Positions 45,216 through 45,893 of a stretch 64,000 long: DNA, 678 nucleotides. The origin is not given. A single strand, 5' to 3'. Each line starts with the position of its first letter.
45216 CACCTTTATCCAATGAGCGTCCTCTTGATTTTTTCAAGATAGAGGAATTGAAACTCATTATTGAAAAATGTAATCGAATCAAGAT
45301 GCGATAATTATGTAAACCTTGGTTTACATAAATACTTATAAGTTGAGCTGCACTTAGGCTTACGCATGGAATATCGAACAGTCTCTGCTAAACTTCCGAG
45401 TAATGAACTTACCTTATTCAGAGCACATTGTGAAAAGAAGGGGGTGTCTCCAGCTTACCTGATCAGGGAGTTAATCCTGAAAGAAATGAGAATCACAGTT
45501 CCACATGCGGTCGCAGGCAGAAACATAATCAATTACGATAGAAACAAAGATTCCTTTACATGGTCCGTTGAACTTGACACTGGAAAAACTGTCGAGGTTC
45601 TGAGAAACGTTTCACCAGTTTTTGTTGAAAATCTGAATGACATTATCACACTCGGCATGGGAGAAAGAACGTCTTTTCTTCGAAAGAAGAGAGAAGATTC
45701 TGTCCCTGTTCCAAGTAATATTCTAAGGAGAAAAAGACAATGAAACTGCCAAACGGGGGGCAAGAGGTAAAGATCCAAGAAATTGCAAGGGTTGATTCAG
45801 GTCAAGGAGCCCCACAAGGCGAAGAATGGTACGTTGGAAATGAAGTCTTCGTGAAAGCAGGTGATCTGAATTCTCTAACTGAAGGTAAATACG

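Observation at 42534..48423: Type I R-M locus in the order R-RHH-S-M, with a perfect palindrome beside a duplicated TATA box: possible controller-protein circuit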

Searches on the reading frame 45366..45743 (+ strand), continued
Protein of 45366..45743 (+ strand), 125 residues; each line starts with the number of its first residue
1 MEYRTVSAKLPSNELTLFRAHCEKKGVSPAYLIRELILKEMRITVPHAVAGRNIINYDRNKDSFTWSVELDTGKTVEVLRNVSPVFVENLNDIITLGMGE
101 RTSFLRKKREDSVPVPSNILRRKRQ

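Call 80: search_protein_representatives(alignment_id=A1)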
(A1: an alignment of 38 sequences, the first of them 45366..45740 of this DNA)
Query: 38 sequences, 124 profile positions. Proteins with E-value up to 0.001 (for the whole library): 110; up to 1e-10: 82; up to 1e-30: 16. The best 110 are listed.
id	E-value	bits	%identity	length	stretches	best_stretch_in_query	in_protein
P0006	3.7e-56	204.6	-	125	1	1-124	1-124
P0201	2.3e-42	160.0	-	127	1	2-123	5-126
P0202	1.1e-39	151.4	-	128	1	2-122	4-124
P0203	1.2e-36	141.6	-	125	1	1-123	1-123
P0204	4.1e-36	139.9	-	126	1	4-121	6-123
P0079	5.8e-36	139.4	-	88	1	1-84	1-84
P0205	1.2e-35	138.4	-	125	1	1-123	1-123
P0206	3.9e-35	136.7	-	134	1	1-124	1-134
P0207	6.2e-35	136.0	-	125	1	1-123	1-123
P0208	1.2e-34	135.2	-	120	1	1-120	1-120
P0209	3.7e-33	130.3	-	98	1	27-122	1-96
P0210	1.6e-32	128.2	-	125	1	1-123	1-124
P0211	8.2e-32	126.0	-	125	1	1-122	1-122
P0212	3.0e-31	124.1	-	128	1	1-121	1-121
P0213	5.2e-31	123.4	-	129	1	4-122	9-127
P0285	6.2e-10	55.3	-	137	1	2-121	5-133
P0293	2.6e-07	46.8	-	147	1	2-121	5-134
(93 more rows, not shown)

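Call 81: find_encoding_contigs(protein=P0285, flank=6000, max_places=2)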
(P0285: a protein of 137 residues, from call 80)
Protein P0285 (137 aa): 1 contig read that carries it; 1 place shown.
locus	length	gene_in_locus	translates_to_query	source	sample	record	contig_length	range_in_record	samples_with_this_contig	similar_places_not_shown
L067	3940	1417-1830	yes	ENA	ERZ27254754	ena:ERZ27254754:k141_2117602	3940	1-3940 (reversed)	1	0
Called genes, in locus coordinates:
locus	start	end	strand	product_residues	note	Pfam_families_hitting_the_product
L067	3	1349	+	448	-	?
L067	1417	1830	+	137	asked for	-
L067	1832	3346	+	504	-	PF12161:HsdM_N, PF02384:N6_Mtase, PF01170:UPF0020 (weak), PF07669:Eco57I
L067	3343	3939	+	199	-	?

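Call 82: find_encoding_contigs(protein=P0293, flank=6000, max_places=2)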
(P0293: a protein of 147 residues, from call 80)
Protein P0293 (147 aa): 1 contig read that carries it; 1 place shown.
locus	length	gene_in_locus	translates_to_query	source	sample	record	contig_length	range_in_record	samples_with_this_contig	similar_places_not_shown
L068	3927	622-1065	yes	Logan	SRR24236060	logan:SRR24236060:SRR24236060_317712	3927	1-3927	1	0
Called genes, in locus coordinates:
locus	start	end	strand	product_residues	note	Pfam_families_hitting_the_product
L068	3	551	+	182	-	?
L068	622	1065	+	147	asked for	-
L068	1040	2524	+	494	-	PF12161:HsdM_N, PF02384:N6_Mtase, PF01170:UPF0020, PF07669:Eco57I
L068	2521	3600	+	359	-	PF01420:Methylase_S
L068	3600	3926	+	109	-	?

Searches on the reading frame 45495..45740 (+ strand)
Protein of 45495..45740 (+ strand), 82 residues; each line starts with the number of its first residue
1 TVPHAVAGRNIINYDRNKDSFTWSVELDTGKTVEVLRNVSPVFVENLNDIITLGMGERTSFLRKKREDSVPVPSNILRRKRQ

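Call 53: predict_structure(alignment_id=A2)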
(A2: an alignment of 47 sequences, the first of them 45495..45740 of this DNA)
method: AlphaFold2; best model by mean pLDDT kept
length: 82 residues; sequences in the alignment: 47
mean_pLDDT: 83.7   pTM: 0.54
mean pLDDT of the five models: 83.7, 77.5, 76.4, 75.4, 68.6
residues with pLDDT >= 90: 44; 70-90: 28; 50-70: 7; < 50: 3
segments of 3 or more residues with pLDDT < 50: none
pLDDT, mean of each block of 10 residues (from residue 1): 68 96 93 93 94 86 74 71 52
secondary structure, 60 per line:
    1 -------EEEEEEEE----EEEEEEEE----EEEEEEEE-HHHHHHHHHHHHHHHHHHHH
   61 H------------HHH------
elements in order: E8-15 E20-27 E32-39 H41-61
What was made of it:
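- It folds confidently, with pLDDT about 93-96 over its core (call 53).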

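Call 56: fold_search(model_id=the predicted structure, library=pdb)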
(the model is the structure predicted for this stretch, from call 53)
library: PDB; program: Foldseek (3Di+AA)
matches with E <= 10: 841; with E <= 0.001: 0
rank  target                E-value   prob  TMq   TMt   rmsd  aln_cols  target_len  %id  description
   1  6jsx_A                2.4e-01  0.84  0.38  0.41   3.6        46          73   17  Structure of a flagellin protein, HpFlaG (released 2020-04-08)
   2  1fu1_B                2.5e-01  0.44  0.32  0.16   8.2        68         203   12  CRYSTAL STRUCTURE OF HUMAN XRCC4 (released 2000-12-11)
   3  3nm7_A                4.0e-01  0.16  0.24  0.23   8.0        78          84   14  Crystal Structure of Borrelia burgdorferi Pur-alpha (released 2010-10-06)
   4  9cq3_d                5.2e-01  0.13  0.25  0.14   9.1        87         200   13  The gap-filling complex with Pol mu engaged in the NHEJ pathway (released 2025-04-23)
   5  9baq_B                5.9e-01  0.60  0.33  0.41   6.1        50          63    8  CryoEM structure of DIM2-HP1-H3K9me3-DNA complex (released 2024-07-24)
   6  6vgj_F                5.9e-01  0.35  0.34  0.36   6.6        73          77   16  N-terminal variant of CXCL13 (released 2020-10-07)
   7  3nm7_C                5.9e-01  0.11  0.22  0.23   8.1        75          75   13  Crystal Structure of Borrelia burgdorferi Pur-alpha (released 2010-10-06)
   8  9baz_C                6.3e-01  0.60  0.32  0.41   6.2        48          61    8  CryoEM structure of DIM2-HP1 complex (released 2024-07-24)
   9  4xa4_A                6.3e-01  0.28  0.34  0.17   8.1        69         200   12  Crystal Structure of the coiled-coil surrounding Skip 3 of MYH7 (released 2015-07-01)
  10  3q4f_C                6.3e-01  0.20  0.31  0.19   7.5        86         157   13  Crystal structure of xrcc4/xlf-cernunnos complex (released 2011-08-03)
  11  5tw1_D                6.7e-01  0.87  0.34  0.03   1.6        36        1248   25  Crystal structure of a Mycobacterium smegmatis transcription initiation complex with RbpA (released 2017-01-18)
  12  6dcf_D                7.6e-01  0.84  0.35  0.03   1.7        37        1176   24  Crystal structure of a Mycobacterium smegmatis transcription initiation complex with Rifampicin-resistant RNA polymera (released 2018-09-05)
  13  1clw                  7.6e-01  0.66  0.31  0.06   6.7        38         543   13  TAILSPIKE PROTEIN FROM PHAGE P22, V331A MUTANT (released 1999-11-05)
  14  6lwy                  7.6e-01  0.33  0.26  0.38   4.1        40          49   12  Crystal structure of Laterosporulin3, bacteriocin produced by Brevibacillus sp. strain SKR3 (released 2021-02-10)
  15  1q90_A                7.6e-01  0.30  0.29  0.09  28.8        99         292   14  Structure of the cytochrome b6f (plastohydroquinone : plastocyanin oxidoreductase) from Chlamydomonas reinhardtii (released 2003-12-09)
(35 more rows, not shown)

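Call 62: fold_search(model_id=the predicted structure, library=viral)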
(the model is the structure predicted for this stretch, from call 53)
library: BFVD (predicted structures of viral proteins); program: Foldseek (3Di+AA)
matches with E <= 10: 1440; with E <= 0.001: 0
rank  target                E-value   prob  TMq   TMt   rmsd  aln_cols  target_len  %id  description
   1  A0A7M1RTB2            7.9e-02  0.99  0.45  0.56   3.3        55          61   13  Uncharacterized protein [uncultured phage cr130_1]
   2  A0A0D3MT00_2          7.9e-02  0.82  0.33  0.03  14.3        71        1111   14  Tail tape measure protein [Lactococcus phage WRP3]
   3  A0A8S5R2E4            7.9e-02  0.47  0.26  0.17  19.2        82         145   17  Uncharacterized protein [Siphoviridae sp. ctWWc42]
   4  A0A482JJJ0            9.0e-02  0.72  0.32  0.35   6.5        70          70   10  (no name in the UniProt tables at hand)
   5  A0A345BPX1            9.6e-02  0.44  0.29  0.16  19.5        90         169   22  (no name in the UniProt tables at hand)
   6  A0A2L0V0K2            1.1e-01  0.89  0.36  0.43   5.6        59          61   15  Uncharacterized protein [Agrobacterium phage Atu_ph07]
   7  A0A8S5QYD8            1.3e-01  0.57  0.34  0.23  22.5        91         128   18  Uncharacterized protein [Siphoviridae sp. ct9lR64]
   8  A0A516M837            1.6e-01  0.85  0.37  0.17  11.4        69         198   12  (no name in the UniProt tables at hand)
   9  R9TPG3                1.6e-01  0.60  0.29  0.32   7.2        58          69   14  Uncharacterized protein [Synechococcus phage S-IOM18]
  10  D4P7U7                1.6e-01  0.54  0.34  0.28  10.6        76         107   14  Gp079 [Rhodococcus phage ReqiPoco6]
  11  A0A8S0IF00            1.8e-01  0.41  0.31  0.19  14.0       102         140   12  (no name in the UniProt tables at hand)
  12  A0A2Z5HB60            2.0e-01  0.66  0.34  0.30   5.2        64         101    9  (no name in the UniProt tables at hand)
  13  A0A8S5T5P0            2.0e-01  0.33  0.31  0.12  16.1        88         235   16  Uncharacterized protein [Siphoviridae sp. ctL7J9]
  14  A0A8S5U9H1            2.0e-01  0.28  0.29  0.20  18.1        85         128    9  Zipper dimerization domain transcription factor-like protein [Siphoviridae sp. ctKNZ79]
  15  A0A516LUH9            2.1e-01  0.85  0.35  0.26   4.5        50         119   12  (no name in the UniProt tables at hand)
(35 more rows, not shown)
